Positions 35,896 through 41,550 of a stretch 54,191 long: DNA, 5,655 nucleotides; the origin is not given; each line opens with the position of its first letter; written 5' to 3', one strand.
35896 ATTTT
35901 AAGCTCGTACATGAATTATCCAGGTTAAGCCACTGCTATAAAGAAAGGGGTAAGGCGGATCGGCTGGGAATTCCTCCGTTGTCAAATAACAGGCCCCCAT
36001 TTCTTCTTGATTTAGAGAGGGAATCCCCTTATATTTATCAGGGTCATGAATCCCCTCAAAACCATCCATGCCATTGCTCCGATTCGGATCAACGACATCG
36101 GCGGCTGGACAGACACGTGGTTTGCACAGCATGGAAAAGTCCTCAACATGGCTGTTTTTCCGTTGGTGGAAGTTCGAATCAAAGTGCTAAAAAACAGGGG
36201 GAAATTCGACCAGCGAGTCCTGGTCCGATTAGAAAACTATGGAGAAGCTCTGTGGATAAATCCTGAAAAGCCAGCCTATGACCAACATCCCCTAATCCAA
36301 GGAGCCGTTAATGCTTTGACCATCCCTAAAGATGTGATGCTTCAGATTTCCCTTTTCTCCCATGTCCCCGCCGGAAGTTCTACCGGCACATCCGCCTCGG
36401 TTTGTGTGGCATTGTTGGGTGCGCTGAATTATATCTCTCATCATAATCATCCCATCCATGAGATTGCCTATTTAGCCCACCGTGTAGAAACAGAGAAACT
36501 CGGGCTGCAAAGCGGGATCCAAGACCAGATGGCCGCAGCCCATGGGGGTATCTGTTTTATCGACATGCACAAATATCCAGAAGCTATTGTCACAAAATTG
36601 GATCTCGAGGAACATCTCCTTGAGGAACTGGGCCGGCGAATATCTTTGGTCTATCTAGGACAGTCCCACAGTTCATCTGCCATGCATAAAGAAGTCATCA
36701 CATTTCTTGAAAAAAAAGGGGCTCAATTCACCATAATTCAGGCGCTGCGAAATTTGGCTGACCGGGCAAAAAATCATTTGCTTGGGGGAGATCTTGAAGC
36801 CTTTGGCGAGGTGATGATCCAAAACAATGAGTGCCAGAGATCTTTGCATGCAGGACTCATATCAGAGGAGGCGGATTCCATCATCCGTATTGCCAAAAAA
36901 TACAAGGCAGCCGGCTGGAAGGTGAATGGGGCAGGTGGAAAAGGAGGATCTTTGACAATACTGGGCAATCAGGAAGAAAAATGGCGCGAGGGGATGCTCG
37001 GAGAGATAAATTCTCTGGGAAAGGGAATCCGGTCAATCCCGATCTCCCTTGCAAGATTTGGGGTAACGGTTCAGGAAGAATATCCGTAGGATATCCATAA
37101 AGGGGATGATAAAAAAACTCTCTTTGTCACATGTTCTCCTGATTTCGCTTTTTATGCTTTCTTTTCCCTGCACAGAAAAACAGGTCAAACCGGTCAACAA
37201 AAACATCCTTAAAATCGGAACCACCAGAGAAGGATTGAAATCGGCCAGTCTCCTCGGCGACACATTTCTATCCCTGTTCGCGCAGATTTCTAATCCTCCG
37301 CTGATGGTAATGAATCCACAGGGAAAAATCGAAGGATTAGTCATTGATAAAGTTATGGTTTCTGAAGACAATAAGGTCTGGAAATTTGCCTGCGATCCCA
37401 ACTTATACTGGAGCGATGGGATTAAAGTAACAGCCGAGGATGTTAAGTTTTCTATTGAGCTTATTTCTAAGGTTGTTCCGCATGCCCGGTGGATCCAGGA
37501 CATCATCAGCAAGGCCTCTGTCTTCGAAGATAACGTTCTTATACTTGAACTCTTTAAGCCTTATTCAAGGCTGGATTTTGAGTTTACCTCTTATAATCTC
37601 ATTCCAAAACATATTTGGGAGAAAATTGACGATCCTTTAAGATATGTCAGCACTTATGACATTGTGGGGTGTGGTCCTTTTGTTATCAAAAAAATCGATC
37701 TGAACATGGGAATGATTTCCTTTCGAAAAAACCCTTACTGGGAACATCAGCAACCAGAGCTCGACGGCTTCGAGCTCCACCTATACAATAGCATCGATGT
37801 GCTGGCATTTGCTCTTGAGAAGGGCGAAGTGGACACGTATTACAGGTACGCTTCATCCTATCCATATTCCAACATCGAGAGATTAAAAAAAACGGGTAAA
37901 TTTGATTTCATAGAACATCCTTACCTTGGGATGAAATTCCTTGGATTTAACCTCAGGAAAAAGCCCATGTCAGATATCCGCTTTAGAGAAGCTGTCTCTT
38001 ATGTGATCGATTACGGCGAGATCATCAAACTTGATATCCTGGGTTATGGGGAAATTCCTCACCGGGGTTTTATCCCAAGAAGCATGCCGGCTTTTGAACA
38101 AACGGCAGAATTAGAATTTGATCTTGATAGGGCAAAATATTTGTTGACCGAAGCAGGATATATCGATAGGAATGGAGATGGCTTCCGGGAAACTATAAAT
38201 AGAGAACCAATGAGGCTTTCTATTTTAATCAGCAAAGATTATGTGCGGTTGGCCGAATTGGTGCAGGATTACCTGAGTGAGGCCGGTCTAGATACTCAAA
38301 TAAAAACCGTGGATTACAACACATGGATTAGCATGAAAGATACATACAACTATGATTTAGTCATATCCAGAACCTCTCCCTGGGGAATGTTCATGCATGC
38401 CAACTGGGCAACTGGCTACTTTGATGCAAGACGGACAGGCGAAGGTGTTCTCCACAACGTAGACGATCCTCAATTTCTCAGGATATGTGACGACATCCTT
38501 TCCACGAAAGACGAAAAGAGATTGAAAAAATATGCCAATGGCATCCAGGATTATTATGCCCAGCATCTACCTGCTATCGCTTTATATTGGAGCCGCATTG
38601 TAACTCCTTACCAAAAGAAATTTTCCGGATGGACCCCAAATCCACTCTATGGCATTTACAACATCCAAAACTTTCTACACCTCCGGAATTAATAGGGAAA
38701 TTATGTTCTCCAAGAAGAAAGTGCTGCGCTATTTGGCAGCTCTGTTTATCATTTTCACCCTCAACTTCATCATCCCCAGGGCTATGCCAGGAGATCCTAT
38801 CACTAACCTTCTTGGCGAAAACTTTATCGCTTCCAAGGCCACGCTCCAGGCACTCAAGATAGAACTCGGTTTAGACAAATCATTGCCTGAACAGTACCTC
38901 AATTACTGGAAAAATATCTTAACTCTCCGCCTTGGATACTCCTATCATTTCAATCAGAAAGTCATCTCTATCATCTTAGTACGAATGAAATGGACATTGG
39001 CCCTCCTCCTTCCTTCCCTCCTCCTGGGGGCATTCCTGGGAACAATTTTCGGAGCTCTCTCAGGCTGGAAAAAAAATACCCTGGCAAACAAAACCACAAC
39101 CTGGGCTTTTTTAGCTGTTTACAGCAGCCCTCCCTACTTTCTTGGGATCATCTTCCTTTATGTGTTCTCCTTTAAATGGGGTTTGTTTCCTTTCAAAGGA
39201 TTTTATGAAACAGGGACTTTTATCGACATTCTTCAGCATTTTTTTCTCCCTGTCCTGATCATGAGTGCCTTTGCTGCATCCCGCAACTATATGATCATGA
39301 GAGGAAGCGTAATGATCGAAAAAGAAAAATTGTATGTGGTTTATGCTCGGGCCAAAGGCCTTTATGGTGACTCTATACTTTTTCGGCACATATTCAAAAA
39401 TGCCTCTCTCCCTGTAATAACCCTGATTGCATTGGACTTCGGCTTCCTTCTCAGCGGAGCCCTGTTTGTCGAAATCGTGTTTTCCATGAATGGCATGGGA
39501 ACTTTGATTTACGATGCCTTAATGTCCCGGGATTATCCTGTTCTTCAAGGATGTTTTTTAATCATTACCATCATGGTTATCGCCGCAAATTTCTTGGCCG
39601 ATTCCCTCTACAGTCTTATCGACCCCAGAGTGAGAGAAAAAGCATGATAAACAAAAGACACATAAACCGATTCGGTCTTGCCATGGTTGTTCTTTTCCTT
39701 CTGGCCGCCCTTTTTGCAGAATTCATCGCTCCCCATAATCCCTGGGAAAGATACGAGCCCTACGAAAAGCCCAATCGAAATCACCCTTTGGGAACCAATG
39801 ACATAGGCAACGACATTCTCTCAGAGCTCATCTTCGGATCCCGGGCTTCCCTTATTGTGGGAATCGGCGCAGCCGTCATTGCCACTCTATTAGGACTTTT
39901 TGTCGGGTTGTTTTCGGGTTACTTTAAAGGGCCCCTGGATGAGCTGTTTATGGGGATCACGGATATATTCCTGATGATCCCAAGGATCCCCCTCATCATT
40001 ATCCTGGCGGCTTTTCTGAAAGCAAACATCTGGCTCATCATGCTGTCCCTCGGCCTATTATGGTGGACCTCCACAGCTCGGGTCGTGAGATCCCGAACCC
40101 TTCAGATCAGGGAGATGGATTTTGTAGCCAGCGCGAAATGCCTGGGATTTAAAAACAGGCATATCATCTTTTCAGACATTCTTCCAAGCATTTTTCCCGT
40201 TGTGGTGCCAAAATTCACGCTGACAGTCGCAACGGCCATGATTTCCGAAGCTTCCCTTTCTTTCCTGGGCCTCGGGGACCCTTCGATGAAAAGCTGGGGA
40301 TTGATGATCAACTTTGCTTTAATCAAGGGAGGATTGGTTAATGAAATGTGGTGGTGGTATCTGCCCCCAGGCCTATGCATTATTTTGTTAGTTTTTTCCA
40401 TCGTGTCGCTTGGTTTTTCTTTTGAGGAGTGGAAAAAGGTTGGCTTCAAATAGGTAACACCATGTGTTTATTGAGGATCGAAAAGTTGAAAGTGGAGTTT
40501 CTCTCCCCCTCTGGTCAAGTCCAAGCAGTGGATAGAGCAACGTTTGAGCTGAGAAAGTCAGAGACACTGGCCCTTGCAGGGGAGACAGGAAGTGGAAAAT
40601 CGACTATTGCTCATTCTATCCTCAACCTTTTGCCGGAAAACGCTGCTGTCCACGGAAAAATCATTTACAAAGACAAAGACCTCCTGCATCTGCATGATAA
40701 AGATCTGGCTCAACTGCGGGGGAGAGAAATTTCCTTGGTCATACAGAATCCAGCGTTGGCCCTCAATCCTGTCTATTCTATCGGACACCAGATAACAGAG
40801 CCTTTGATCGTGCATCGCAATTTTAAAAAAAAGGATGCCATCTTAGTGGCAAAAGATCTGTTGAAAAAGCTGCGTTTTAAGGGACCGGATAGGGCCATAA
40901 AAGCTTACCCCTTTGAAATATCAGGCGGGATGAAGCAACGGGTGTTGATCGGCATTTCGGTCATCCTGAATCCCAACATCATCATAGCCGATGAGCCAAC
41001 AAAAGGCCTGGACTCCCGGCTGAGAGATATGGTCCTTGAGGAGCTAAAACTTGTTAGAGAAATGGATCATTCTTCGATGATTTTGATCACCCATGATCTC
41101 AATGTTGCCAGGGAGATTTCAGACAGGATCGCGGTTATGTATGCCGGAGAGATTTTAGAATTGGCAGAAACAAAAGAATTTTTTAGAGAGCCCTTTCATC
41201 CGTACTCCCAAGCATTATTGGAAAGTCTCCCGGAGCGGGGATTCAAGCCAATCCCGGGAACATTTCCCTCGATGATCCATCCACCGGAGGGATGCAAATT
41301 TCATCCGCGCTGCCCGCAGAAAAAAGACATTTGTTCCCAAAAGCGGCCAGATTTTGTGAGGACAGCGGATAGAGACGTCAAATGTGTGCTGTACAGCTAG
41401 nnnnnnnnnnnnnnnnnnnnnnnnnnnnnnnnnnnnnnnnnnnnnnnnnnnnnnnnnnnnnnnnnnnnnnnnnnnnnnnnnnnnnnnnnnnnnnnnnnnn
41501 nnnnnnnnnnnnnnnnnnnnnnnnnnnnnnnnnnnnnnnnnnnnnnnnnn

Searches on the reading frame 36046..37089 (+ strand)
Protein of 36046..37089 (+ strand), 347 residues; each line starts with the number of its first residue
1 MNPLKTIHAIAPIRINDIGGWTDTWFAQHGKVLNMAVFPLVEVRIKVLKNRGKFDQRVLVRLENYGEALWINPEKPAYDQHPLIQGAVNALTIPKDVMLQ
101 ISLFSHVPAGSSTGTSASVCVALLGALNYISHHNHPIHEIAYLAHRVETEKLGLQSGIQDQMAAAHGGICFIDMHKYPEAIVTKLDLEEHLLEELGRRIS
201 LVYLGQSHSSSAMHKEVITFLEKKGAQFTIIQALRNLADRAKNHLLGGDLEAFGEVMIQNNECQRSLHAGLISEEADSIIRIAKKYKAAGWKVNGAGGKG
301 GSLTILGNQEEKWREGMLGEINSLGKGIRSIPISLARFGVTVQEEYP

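Call 8: search_protein_families(library=pfam, proteins=[window:36046-37089:+], max_evalue=0.001)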
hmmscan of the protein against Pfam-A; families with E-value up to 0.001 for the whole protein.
window:36046-37089:+ (347 aa): 2 families
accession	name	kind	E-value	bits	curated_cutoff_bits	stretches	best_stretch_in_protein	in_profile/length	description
PF00288.32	GHMP_kinases_N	-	6.1e-13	49.3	22.3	1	97-168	16-87/87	GHMP kinases N terminal domain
PF08544.19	GHMP_kinases_C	-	0.00093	20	21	0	247-298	7-58/85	GHMP kinases C terminal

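Call 52: search_protein_families(library=ncbifam, proteins=[window:36046-37089:+], max_evalue=0.00001)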
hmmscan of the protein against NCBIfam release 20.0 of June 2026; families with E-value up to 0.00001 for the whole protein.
window:36046-37089:+ (347 aa): 9 families
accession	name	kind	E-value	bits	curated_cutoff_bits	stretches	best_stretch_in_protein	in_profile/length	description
NF049969.1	GlMnHpPKinHddA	equivalog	3.2e-25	89.3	600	1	6-306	2-303/338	D-glycero-D-manno-heptose 7-phosphate kinase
TIGR00549.1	mevalon_kin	equivalog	2.5e-24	86.3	163.05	1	82-303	64-273/276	mevalonate kinase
NF003036.0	PRK03926.1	equivalog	1.1e-18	67.4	403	1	57-309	32-269/302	mevalonate kinase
NF003006.0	PRK03817.1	equivalog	8.1e-17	61.2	443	1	10-167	5-156/352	galactokinase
NF009948.0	PRK13412.1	equivalog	4.4e-14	51.1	721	1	99-306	727-934/974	bifunctional fucokinase/fucose-1-phosphate guanylyltransferase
NF003705.0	PRK05322.1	equivalog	3.1e-10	39.4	385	0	84-167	95-181/388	galactokinase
NF001816.0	PRK00555.1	equivalog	3.5e-08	32.8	509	0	101-167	94-160/363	galactokinase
NF003472.0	PRK05101.1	equivalog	6.9e-07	28.5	499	1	8-167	22-181/382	galactokinase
NF040725.1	panto_kin_Meth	equivalog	6.5e-06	25.3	380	0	96-170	83-154/286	pantoate kinase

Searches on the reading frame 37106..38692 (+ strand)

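Call 8: search_protein_families(library=pfam, proteins=[window:37106-38692:+], max_evalue=0.001)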
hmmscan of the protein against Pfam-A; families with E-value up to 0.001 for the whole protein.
window:37106-38692:+ (528 aa): 1 family
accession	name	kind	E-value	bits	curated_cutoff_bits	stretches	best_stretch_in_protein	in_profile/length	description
PF00496.27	SBP_bac_5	-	1.3e-57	196.1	32.4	1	77-433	4-356/368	Bacterial extracellular solute-binding proteins, family 5 Middle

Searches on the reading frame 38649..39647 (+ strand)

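Call 8: search_protein_families(library=pfam, proteins=[window:38649-39647:+], max_evalue=0.001)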
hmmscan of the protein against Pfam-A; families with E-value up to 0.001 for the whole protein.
window:38649-39647:+ (332 aa): 2 families
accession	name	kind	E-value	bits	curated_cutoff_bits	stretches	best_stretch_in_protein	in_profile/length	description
PF00528.27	BPD_transp_1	-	2.2e-34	119.2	26.4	1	131-329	1-183/184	Binding-protein-dependent transport system inner membrane component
PF19300.4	BPD_transp_1_N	-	2.6e-09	37.7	23.8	1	23-119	7-113/114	Binding-prot-dependent transport system membrane comp, N-term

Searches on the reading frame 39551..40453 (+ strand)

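Call 8: search_protein_families(library=pfam, proteins=[window:39551-40453:+], max_evalue=0.001)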
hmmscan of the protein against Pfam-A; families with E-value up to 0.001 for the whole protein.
window:39551-40453:+ (300 aa): 2 families
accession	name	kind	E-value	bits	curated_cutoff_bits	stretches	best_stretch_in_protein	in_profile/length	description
PF00528.27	BPD_transp_1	-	2.3e-23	83.3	26.4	1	115-286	1-173/184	Binding-protein-dependent transport system inner membrane component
PF12911.12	OppC_N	-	1.2e-05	25.6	23.9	1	40-70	17-47/53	N-terminal TM domain of oligopeptide transport permease C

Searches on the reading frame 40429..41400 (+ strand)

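Call 8: search_protein_families(library=pfam, proteins=[window:40429-41400:+], max_evalue=0.001)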
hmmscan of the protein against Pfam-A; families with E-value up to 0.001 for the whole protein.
window:40429-41400:+ (323 aa): 3 families
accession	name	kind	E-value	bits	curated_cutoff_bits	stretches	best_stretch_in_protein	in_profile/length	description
PF00005.33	ABC_tran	-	2.6e-22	80.3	25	1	35-191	2-136/137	ABC transporter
PF08352.17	oligo_HPY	-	1.6e-16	60.9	27.1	1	244-302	2-65/65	Oligopeptide/dipeptide transporter, C-terminal region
PF13555.12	AAA_29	-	0.00062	19.9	27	0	35-68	13-46/61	P-loop containing region of AAA domain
